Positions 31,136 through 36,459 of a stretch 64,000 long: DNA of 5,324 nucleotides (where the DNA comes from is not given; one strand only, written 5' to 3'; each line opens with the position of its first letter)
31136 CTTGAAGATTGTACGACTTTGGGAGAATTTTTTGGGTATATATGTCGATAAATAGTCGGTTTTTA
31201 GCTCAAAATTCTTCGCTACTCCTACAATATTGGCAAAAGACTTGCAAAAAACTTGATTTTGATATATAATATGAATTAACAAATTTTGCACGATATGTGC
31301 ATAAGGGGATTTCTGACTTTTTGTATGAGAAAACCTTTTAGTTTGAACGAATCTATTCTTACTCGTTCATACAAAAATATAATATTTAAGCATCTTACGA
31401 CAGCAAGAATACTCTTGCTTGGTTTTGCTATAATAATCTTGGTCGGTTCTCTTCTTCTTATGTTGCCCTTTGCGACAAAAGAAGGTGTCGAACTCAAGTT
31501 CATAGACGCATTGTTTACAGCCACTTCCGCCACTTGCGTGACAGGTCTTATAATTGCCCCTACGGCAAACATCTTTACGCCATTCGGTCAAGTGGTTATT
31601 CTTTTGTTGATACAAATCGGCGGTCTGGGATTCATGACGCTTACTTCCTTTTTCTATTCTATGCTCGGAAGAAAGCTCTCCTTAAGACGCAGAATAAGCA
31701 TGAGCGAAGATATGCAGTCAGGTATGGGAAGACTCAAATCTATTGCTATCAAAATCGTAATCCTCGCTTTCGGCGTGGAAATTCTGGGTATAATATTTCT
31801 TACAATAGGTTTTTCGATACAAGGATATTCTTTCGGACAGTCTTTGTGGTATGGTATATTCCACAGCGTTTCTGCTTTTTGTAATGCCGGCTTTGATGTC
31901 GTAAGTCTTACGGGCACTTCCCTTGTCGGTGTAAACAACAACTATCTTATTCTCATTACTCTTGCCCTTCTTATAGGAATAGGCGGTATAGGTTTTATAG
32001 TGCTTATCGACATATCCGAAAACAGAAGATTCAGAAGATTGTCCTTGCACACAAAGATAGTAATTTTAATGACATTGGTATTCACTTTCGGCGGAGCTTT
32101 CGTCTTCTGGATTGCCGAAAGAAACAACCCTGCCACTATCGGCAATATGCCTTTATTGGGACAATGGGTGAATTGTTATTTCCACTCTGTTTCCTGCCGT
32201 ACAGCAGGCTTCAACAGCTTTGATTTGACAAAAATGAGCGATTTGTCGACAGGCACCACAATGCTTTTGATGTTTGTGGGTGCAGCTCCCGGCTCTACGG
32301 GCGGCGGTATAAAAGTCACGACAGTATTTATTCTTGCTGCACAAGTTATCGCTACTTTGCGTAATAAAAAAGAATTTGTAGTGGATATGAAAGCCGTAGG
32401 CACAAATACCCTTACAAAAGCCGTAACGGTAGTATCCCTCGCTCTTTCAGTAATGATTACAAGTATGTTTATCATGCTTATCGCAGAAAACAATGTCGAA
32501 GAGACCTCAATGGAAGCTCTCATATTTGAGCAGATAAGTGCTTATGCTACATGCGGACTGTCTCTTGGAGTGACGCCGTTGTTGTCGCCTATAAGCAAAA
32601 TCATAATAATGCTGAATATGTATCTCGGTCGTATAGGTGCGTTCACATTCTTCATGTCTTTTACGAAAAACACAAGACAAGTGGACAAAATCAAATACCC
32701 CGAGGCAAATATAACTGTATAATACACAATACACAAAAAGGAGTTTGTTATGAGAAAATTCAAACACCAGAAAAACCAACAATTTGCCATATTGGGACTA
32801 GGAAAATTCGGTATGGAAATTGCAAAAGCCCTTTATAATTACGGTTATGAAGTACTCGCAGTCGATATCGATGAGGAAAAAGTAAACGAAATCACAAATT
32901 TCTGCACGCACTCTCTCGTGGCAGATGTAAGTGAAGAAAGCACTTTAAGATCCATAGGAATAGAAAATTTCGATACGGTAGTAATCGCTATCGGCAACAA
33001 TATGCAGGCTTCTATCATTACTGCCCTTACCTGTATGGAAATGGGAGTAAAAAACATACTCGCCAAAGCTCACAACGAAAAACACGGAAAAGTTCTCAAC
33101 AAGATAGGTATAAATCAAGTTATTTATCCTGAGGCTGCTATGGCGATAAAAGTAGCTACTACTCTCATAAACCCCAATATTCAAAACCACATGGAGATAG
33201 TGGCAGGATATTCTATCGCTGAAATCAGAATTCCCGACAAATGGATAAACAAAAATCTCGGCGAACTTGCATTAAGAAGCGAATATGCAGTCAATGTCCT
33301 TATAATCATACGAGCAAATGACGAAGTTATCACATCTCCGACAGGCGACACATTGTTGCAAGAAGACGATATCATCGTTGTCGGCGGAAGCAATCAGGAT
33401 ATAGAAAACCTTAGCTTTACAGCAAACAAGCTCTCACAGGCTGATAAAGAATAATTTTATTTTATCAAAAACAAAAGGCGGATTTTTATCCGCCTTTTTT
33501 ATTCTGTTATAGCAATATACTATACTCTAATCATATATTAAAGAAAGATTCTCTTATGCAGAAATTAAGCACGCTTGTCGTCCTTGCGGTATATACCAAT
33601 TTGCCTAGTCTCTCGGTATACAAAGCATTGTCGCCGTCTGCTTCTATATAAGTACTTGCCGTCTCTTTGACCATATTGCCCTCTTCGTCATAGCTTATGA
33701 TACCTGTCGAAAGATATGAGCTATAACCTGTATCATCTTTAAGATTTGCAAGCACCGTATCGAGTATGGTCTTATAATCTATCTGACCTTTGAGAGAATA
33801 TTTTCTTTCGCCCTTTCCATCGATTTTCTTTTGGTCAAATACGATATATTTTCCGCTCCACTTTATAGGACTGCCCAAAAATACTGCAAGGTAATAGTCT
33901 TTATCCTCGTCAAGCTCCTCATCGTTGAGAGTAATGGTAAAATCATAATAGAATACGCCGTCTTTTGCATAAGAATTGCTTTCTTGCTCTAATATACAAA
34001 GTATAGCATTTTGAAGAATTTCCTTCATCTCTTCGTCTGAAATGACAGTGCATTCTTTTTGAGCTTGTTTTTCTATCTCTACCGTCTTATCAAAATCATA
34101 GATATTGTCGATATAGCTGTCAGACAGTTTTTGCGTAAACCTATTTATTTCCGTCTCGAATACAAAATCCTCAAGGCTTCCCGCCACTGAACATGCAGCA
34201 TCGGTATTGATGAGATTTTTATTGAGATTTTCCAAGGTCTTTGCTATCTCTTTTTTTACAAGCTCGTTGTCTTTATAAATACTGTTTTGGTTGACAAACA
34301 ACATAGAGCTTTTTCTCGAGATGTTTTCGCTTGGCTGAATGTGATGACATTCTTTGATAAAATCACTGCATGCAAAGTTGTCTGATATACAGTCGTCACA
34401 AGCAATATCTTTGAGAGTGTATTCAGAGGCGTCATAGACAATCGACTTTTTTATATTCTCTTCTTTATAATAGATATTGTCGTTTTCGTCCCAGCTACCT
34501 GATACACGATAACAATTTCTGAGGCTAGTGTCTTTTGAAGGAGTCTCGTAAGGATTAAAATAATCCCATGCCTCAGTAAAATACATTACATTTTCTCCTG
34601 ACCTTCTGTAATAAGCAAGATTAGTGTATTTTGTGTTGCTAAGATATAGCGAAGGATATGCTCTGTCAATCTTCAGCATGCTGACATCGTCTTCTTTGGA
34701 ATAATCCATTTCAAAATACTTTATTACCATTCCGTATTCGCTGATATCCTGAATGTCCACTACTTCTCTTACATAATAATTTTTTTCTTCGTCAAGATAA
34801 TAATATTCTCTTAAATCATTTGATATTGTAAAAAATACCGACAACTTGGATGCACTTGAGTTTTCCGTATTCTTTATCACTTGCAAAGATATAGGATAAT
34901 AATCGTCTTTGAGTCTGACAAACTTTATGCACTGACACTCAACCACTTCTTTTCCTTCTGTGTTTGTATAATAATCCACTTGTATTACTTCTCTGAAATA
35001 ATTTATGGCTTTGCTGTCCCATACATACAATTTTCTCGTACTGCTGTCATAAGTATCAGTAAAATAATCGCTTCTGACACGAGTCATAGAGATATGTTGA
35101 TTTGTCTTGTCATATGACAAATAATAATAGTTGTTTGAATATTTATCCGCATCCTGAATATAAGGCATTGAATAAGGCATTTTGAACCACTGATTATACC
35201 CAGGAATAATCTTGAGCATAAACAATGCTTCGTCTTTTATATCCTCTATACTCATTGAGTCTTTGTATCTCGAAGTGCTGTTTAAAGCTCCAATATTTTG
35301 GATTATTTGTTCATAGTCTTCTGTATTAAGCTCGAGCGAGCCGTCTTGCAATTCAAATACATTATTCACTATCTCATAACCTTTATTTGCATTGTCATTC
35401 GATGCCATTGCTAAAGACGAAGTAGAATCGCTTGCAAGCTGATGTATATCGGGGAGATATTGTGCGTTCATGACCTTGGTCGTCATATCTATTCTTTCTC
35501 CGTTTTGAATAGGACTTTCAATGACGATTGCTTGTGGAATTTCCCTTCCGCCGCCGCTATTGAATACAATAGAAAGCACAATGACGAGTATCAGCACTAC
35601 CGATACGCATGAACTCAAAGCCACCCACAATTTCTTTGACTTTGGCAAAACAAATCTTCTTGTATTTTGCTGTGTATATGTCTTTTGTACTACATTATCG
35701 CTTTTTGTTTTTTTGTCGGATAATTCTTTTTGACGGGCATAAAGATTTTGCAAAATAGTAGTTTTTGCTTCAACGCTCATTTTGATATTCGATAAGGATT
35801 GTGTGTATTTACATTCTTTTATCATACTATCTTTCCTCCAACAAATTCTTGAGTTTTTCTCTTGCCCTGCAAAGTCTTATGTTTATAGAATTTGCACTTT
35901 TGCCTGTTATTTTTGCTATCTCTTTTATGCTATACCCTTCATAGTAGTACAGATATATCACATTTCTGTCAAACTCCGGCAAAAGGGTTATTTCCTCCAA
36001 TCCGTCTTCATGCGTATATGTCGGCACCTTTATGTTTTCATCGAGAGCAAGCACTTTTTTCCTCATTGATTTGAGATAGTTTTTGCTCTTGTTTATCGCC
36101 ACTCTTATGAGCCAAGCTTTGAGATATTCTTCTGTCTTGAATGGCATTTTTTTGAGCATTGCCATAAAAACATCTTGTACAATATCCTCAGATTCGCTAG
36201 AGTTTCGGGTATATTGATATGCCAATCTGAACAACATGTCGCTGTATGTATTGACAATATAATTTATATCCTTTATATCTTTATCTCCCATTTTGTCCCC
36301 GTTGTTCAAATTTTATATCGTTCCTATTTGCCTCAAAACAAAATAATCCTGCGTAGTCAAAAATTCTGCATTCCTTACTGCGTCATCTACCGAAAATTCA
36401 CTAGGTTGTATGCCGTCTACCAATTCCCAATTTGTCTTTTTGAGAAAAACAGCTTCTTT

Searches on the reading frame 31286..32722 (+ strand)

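Call 50: search_protein_families(library=pfam, proteins=[window:31286-32722:+], max_evalue=0.001)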
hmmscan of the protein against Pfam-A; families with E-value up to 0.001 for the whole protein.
window:31286-32722:+ (478 aa): 1 family
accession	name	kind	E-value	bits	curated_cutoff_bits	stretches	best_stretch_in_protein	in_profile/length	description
PF02386.22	TrkH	-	3e-60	204.5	27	1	66-462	57-493/502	Cation transport protein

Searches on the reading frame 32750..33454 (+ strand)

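Call 50: search_protein_families(library=pfam, proteins=[window:32750-33454:+], max_evalue=0.001)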
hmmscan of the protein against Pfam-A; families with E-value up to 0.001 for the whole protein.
window:32750-33454:+ (234 aa): 7 families
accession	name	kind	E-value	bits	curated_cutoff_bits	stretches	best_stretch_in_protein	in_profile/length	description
PF02254.24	TrkA_N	-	2.7e-29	102.3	23.8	1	12-127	1-116/116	TrkA-N domain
PF02080.26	TrkA_C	-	3.9e-12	46.3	27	1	157-221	2-66/71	TrkA-C domain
PF03446.21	NAD_binding_2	-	5.5e-05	23.7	21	1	12-86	2-68/161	NAD binding domain of 6-phosphogluconate dehydrogenase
PF02737.24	3HCDH_N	-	8.8e-05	22.9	22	1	12-64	2-54/180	3-hydroxyacyl-CoA dehydrogenase, NAD binding domain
PF03721.20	UDPG_MGDP_dh_N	-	0.00027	21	27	1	12-50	3-41/187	UDP-glucose/GDP-mannose dehydrogenase family, NAD binding domain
PF03807.23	F420_oxidored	-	0.00045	21.2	21.6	0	12-54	2-46/94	NADP oxidoreductase coenzyme F420-dependent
PF00107.32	ADH_zinc_N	-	0.00078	19.8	31.8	0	16-93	1-79/129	Zinc-binding dehydrogenase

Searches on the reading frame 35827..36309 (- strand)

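Call 50: search_protein_families(library=pfam, proteins=[window:35827-36309:-], max_evalue=0.001)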
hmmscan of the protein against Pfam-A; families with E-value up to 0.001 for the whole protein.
window:35827-36309:- (160 aa): 5 families
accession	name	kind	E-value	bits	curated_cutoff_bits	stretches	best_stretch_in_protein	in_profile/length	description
PF04542.20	Sigma70_r2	-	2e-14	53.6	24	1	19-81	2-67/71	Sigma-70 region 2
PF08281.18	Sigma70_r4_2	-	2.1e-13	50.1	25.7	1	107-153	8-54/54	Sigma-70, region 4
PF04545.22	Sigma70_r4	-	2.3e-09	37.1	24.1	1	110-154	5-49/50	Sigma-70, region 4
PF13936.12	HTH_38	-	2.7e-05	24.3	27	1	114-143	9-38/44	Helix-turn-helix domain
PF07638.17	Sigma70_ECF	-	0.0001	22.7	21.1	1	97-156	123-182/185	ECF sigma factor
